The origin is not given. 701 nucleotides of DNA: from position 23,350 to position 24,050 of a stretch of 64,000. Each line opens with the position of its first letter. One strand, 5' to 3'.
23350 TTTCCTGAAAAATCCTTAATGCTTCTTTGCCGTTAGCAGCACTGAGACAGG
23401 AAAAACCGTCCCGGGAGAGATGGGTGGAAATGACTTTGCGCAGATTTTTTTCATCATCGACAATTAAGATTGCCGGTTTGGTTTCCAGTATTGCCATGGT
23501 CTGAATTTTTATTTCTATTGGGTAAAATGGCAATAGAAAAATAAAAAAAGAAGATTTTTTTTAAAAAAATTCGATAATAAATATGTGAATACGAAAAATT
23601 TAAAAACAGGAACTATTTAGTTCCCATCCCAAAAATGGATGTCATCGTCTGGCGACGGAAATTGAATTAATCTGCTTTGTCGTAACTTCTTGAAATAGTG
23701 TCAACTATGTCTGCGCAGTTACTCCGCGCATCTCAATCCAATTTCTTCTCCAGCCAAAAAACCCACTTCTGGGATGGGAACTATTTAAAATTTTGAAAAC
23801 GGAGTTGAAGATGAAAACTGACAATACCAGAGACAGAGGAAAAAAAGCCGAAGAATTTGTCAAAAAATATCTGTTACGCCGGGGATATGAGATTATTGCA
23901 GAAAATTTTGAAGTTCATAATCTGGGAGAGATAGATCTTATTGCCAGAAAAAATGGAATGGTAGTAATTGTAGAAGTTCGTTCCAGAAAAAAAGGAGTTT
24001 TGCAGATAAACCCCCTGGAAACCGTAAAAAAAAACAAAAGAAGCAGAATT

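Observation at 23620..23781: Definition of a ~162-bp MITE-like family: 12-bp TIR, invariant core, 6-bp TANNTA flanking duplication, very high local density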

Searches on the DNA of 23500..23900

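Call 37: search_rna_families(source=window, start=23500, end=23900, threshold=evalue, max_evalue=10)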
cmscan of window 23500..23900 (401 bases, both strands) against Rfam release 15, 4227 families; matches with E-value up to 10: 1.
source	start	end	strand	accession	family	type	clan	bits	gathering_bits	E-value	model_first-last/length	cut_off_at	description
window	23694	23823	+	RF01728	STAXI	Gene; sRNA;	-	16.3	40.5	0.22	1-153/153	no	STAXI RNA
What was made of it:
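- On Curated RNA family (Rfam 15): The best hit on the element is STAXI at 16 bits against a gathering score of 40.5 (call 37).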
